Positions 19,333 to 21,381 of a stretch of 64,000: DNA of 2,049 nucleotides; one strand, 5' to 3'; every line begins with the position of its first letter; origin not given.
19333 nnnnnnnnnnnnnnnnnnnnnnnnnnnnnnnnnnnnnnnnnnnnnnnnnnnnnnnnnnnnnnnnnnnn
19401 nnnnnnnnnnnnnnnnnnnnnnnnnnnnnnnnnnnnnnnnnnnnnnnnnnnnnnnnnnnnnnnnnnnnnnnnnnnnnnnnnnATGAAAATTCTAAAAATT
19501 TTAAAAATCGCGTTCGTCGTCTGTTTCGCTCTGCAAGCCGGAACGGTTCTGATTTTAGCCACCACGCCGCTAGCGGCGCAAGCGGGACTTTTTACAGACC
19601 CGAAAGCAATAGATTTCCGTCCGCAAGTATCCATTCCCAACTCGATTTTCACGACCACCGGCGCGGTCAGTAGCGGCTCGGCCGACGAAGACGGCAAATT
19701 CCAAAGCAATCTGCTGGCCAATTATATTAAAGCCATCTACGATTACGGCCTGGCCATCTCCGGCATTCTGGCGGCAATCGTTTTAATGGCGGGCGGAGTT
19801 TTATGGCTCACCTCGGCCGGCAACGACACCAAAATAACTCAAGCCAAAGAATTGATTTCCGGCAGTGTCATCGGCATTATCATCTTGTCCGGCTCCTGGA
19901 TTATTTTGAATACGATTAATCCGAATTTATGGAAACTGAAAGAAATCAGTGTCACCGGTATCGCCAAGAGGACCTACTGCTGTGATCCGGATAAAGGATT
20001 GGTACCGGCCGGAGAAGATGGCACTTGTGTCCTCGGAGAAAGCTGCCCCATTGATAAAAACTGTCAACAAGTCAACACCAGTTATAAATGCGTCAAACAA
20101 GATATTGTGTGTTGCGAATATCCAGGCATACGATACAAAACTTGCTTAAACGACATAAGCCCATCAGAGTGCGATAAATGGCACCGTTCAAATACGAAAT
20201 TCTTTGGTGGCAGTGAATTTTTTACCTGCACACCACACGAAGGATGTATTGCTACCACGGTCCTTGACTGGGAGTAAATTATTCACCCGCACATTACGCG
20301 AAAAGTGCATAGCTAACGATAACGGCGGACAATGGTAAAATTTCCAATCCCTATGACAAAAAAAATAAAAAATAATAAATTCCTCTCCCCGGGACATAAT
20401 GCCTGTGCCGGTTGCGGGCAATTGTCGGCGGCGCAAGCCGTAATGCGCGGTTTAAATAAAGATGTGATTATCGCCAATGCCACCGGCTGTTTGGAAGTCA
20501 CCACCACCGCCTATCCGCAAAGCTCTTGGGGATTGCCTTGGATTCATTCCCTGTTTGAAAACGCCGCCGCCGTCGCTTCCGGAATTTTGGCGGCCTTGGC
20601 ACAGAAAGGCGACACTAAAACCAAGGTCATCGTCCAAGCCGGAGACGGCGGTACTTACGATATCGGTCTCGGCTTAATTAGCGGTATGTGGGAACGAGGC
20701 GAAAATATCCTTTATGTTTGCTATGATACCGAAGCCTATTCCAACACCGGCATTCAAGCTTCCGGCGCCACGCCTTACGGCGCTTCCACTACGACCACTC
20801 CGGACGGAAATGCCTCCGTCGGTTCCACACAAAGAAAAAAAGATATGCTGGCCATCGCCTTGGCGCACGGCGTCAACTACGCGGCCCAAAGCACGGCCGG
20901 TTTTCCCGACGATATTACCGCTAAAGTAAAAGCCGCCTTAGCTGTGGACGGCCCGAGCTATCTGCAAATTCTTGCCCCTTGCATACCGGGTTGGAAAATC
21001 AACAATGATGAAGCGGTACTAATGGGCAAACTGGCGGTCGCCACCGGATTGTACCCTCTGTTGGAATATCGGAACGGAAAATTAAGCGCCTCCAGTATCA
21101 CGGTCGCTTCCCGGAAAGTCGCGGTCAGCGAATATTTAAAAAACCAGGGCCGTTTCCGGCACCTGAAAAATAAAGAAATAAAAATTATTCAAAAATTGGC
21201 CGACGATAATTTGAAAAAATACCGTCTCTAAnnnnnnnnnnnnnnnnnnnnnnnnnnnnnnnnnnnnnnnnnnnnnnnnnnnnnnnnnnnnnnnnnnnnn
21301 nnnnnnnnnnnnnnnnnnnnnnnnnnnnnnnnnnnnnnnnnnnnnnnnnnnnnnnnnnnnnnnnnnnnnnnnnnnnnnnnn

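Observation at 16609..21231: A T4SS-type pilin with a 12-Cys tail is spliced into the PFOR operon between porA and porB, and the operon opens with a DsbA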

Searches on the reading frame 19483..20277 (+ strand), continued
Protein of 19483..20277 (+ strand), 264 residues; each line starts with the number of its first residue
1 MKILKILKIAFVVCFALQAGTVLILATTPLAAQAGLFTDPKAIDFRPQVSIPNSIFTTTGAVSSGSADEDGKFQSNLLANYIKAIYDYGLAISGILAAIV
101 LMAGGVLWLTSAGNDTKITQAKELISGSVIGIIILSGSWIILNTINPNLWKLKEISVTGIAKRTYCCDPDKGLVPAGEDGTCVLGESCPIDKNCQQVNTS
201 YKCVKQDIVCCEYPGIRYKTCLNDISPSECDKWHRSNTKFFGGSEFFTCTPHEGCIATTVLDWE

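Call 39: find_encoding_contigs(protein=P0023, flank=5000, max_places=2)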
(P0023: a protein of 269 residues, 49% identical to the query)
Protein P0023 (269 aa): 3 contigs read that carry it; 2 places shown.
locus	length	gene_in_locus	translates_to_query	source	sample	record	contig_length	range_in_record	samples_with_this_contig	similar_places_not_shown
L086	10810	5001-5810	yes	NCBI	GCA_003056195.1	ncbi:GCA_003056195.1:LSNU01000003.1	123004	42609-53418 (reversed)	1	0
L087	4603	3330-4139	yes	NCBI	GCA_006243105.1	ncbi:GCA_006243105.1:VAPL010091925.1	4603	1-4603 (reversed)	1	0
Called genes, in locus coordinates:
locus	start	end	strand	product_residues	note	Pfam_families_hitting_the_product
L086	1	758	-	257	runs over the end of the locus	PF03372:Exo_endo_phos, PF14529:Exo_endo_phos_2 (weak)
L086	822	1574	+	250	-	PF13462:Thioredoxin_4, PF01323:DSBA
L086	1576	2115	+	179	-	PF01558:POR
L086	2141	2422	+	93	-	PF00037:Fer4 (weak), PF12797:Fer4_2 (weak), PF13237:Fer4_10, PF14697:Fer4_21, PF12838:Fer4_7, PF13187:Fer4_9, PF25160:LdpA_Fe-S-bd (weak), PF00037:Fer4, +6 more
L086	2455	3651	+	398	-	PF01855:POR_N, PF17147:PFOR_II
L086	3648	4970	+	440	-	PF18895:T4SS_pilin (weak)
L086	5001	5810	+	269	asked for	PF18895:T4SS_pilin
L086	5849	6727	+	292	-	PF02775:TPP_enzyme_C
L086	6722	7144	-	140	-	PF00075:RNase_H, PF13456:RVT_3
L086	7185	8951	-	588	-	PF01368:DHH, PF02272:DHHA1, PF17768:RecJ_OB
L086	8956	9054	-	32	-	-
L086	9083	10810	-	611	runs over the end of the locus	PF00009:GTP_EFTU, PF01926:MMR_HSR1 (faint), PF14492:EFG_III (faint), PF03144:GTP_EFTU_D2, PF22042:EF-G_D2 (faint), PF00679:EFG_C, PF06421:LepA_C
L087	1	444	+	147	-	?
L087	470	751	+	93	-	PF00037:Fer4 (weak), PF12797:Fer4_2 (weak), PF13237:Fer4_10, PF14697:Fer4_21, PF12838:Fer4_7, PF13187:Fer4_9, PF25160:LdpA_Fe-S-bd (weak), PF00037:Fer4, +6 more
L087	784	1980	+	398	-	PF01855:POR_N, PF17147:PFOR_II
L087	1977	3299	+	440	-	PF18895:T4SS_pilin (weak)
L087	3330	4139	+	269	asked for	PF18895:T4SS_pilin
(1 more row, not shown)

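Call 40: find_encoding_contigs(protein=P0031, flank=5000, max_places=2)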
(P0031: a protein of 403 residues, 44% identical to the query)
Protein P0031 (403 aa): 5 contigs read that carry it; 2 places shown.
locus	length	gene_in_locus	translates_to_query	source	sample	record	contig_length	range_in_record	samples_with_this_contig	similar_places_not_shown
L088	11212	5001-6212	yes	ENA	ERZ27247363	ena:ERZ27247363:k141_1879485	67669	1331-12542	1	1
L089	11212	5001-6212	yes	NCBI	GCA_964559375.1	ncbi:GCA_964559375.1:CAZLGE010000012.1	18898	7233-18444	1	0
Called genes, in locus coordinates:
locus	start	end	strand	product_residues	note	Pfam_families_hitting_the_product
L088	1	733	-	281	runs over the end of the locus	PF00398:RrnaAD, PF13649:Methyltransf_25 (faint)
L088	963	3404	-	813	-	PF00133:tRNA-synt_1, PF09334:tRNA-synt_1g, PF13603:tRNA-synt_1_2, PF00133:tRNA-synt_1, PF08264:Anticodon_1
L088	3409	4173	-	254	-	PF03372:Exo_endo_phos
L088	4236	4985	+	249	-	PF13462:Thioredoxin_4, PF01323:DSBA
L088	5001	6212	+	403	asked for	-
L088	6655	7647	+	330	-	PF18895:T4SS_pilin (weak), PF00877:NLPC_P60 (weak)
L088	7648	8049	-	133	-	PF00075:RNase_H, PF13456:RVT_3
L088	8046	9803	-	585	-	PF01368:DHH, PF02272:DHHA1, PF17768:RecJ_OB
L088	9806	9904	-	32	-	-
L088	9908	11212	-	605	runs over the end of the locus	PF00009:GTP_EFTU, PF01926:MMR_HSR1 (weak), PF03144:GTP_EFTU_D2 (weak), PF22042:EF-G_D2 (weak), PF00679:EFG_C, PF06421:LepA_C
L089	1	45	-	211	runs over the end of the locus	PF18884:TSP3_bac (faint)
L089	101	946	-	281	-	PF00398:RrnaAD, PF13649:Methyltransf_25 (faint)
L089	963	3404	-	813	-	PF00133:tRNA-synt_1, PF09334:tRNA-synt_1g, PF13603:tRNA-synt_1_2, PF00133:tRNA-synt_1, PF08264:Anticodon_1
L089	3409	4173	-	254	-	PF03372:Exo_endo_phos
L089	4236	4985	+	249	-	PF13462:Thioredoxin_4, PF01323:DSBA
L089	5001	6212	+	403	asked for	-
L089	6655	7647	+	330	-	PF18895:T4SS_pilin (weak), PF00877:NLPC_P60 (weak)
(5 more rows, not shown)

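Call 41: find_encoding_contigs(protein=P0049, flank=5000, max_places=2)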
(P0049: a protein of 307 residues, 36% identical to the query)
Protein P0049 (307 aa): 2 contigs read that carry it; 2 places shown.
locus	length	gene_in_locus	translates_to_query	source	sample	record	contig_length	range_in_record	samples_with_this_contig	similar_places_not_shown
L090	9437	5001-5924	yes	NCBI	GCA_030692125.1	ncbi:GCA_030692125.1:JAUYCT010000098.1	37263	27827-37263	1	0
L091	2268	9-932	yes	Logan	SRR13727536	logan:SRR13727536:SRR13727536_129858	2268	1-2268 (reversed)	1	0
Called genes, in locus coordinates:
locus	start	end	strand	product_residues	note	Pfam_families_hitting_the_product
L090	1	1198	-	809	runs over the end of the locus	PF00133:tRNA-synt_1, PF01406:tRNA-synt_1e (faint), PF09334:tRNA-synt_1g, PF13603:tRNA-synt_1_2, PF00133:tRNA-synt_1, PF08264:Anticodon_1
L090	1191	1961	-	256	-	PF03372:Exo_endo_phos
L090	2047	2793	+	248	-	PF13462:Thioredoxin_4, PF01323:DSBA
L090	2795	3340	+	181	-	PF01558:POR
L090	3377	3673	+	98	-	PF13534:Fer4_17 (faint), PF17179:Fer4_22 (faint), PF12797:Fer4_2 (faint), PF13237:Fer4_10 (weak), PF12838:Fer4_7, PF13187:Fer4_9, PF14697:Fer4_21 (weak), PF00037:Fer4 (weak), +4 more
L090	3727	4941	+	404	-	PF01855:POR_N, PF17147:PFOR_II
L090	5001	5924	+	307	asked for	PF18895:T4SS_pilin (weak)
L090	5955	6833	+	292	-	PF02775:TPP_enzyme_C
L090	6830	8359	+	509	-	-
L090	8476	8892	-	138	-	PF00075:RNase_H, PF13456:RVT_3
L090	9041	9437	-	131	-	PF17768:RecJ_OB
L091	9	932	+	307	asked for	PF18895:T4SS_pilin (weak)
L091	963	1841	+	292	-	PF02775:TPP_enzyme_C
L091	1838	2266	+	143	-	?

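Call 74: list_cluster_members(proteins=[window:19483-20274:+])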
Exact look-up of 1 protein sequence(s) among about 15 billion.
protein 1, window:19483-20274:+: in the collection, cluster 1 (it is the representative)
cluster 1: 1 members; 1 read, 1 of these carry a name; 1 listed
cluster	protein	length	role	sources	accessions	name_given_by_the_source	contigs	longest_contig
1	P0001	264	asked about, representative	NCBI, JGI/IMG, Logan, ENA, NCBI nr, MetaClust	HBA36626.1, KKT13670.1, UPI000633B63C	TPA: hypothetical protein DCZ15_01995 [Candidatus Falkowbacteria bacterium] | MAG: hypothetical protein UV95_C0001G0207 [Candidatus Falkowbacteria bacterium ... | status=active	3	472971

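Call 81: search_protein_families(library=ncbifam, alignment_id=A1, max_evalue=0.01)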
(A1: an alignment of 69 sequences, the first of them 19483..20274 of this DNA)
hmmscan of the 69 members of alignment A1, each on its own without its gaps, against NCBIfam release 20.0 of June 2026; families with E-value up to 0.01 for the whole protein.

A. member 1, window:19483-20274:+ (264 aa): 1 family
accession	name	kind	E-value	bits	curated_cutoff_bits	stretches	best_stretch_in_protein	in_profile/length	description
NF045849.1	ICE_MMCAP2_0565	equivalog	0.0012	18.5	40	1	75-145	6-76/80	Mbov_0395 family pilin-like conjugal transfer protein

B. families by the number of members that match (of 69 scanned): 3 families
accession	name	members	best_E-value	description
NF045849.1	ICE_MMCAP2_0565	47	2.5e-07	Mbov_0395 family pilin-like conjugal transfer protein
NF051871.1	LysLocSpmX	4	6.3e-05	lysozyme-family localization factor SpmX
NF009136.0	PRK12489.1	1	0.0085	anaerobic C4-dicarboxylate transporter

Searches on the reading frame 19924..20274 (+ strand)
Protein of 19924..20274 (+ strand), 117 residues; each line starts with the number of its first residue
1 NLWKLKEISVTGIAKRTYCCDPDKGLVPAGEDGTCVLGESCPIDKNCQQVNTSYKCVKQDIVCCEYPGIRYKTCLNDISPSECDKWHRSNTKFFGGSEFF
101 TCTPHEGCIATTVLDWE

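Call 65: predict_structure(alignment_id=A2)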
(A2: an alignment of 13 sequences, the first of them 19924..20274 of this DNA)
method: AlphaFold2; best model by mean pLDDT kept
length: 117 residues; sequences in the alignment: 13
mean_pLDDT: 76.8   pTM: 0.51
mean pLDDT of the five models: 76.8, 74.4, 74.3, 73.2, 73.1
residues with pLDDT >= 90: 6; 70-90: 89; 50-70: 14; < 50: 8
segments of 3 or more residues with pLDDT < 50: 1-3, 114-117
pLDDT, mean of each block of 10 residues (from residue 1): 52 71 89 81 83 83 80 83 79 77 84 52
secondary structure, 60 per line:
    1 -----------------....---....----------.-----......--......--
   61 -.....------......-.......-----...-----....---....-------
elements in order: E18-21 E25-28 E45-50 E53-58 E62-66 E73-78 H80-86 E92-94 E100-103 E107-110

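Call 80: search_protein_representatives(alignment_id=A2)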
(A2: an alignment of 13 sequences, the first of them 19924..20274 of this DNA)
Query: 13 sequences, 150 profile positions. Proteins with E-value up to 0.001 (for the whole library): 40; up to 1e-10: 30; up to 1e-30: 6. The best 40 are listed.
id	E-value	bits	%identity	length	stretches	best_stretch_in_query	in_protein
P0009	5.8e-43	162.9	-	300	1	1-149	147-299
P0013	2.5e-41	157.6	-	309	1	1-149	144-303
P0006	1.0e-39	152.3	-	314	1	1-149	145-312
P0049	2.5e-36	141.3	-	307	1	1-149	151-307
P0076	3.4e-34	134.4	-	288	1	1-149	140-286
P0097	2.0e-33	131.9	-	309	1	1-149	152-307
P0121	1.0e-21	93.9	-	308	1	13-148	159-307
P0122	1.1e-21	93.8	-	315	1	1-148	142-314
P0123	1.1e-21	93.8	-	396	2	16-139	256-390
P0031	1.7e-20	89.9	-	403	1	2-147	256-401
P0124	2.7e-20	89.3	-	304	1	1-149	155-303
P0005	5.6e-20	88.2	-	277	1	1-149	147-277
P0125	1.0e-19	87.4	-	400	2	17-122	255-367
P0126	3.1e-19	85.8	-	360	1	1-146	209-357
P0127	8.6e-19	84.4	-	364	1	2-149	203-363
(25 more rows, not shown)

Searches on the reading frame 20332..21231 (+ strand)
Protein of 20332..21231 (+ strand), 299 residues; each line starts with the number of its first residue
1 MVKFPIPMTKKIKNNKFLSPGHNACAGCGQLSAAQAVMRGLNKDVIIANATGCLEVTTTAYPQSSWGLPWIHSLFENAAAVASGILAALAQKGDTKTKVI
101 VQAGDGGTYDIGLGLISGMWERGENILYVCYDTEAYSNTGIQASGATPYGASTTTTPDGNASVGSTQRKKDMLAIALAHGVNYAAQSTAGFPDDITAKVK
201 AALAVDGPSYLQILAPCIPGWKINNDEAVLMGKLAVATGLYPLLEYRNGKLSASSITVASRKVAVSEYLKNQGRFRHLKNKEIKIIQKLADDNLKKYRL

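Call 3: search_protein_families(library=pfam, proteins=[window:20332-21231:+], max_evalue=1)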
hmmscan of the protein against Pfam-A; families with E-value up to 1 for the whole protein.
window:20332-21231:+ (299 aa): 3 families
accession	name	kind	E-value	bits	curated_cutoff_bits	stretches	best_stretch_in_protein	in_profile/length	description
PF02775.26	TPP_enzyme_C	-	1.3e-19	71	21.9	1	51-213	2-151/151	Thiamine pyrophosphate enzyme, C-terminal TPP binding domain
PF17564.7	DUF5470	-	0.12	13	25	1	245-271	17-43/73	Family of unknown function (DUF5470)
PF01761.26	DHQ_synthase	-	0.16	12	24.2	1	81-129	15-62/115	3-dehydroquinate synthase N-terminal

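Call 4: search_protein_families(library=ncbifam, proteins=[window:20332-21231:+], max_evalue=1)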
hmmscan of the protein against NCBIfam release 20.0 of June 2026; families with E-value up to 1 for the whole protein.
window:20332-21231:+ (299 aa): 14 families
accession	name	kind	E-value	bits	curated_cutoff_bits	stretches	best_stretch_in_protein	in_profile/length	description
NF008819.1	PRK11865.1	equivalog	9.2e-106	353.4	405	1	9-298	5-297/300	pyruvate synthase subunit PorB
NF008818.0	PRK11864.1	subfamily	2.5e-87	292.8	405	1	9-294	5-289/300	3-methyl-2-oxobutanoate dehydrogenase subunit beta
NF045792.1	OxalOxredbeta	equivalog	2.1e-75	253.7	590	1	9-296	8-302/311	oxalate oxidoreductase subunit beta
NF045766.1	PhenlGlyoxDHPadI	equivalog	2.7e-56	191.2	700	1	15-295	149-431/443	NADH-dependent phenylglyoxylate dehydrogenase subunit beta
TIGR02176.1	pyruv_ox_red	equivalog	5e-29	100.8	911.35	2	96-294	953-1152/1167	pyruvate:ferredoxin (flavodoxin) oxidoreductase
NF008820.0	PRK11866.1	equivalog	1.2e-19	70.8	402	1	24-224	17-208/287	2-oxoacid ferredoxin oxidoreductase subunit beta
TIGR02177.1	PorB_KorB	subfamily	4.2e-18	65.8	261.9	1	24-224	3-194/286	2-oxoacid:acceptor oxidoreductase, beta subunit, pyruvate/2-ketoisovalerate family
NF041171.1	Oxoac_fdxbeta_Archa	equivalog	2e-14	53.6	423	1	24-219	5-191/296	2-oxoacid:ferredoxin oxidoreductase subunit beta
NF008821.0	PRK11869.1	equivalog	1.7e-08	33.7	438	1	24-224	16-207/286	2-oxoacid ferredoxin oxidoreductase subunit beta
NF007207.0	PRK09628.1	equivalog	2.1e-08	34.2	364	1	25-217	19-202/277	2-oxoglutarate ferredoxin oxidoreductase subunit beta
NF010627.0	PRK14021.1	equivalog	0.00094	17.7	565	1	79-173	252-338/542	bifunctional shikimate kinase/3-dehydroquinate synthase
TIGR03846.1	sulfopy_beta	equivalog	0.00096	19.1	221.5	1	78-147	47-111/182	sulfopyruvate decarboxylase subunit beta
NF005114.0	PRK06546.1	equivalog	0.051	12.1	893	0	158-214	475-528/578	pyruvate dehydrogenase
NF002999.0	PRK03767.1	equivalog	0.083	12.7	141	1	106-163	120-176/200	NAD(P)H:quinone oxidoreductase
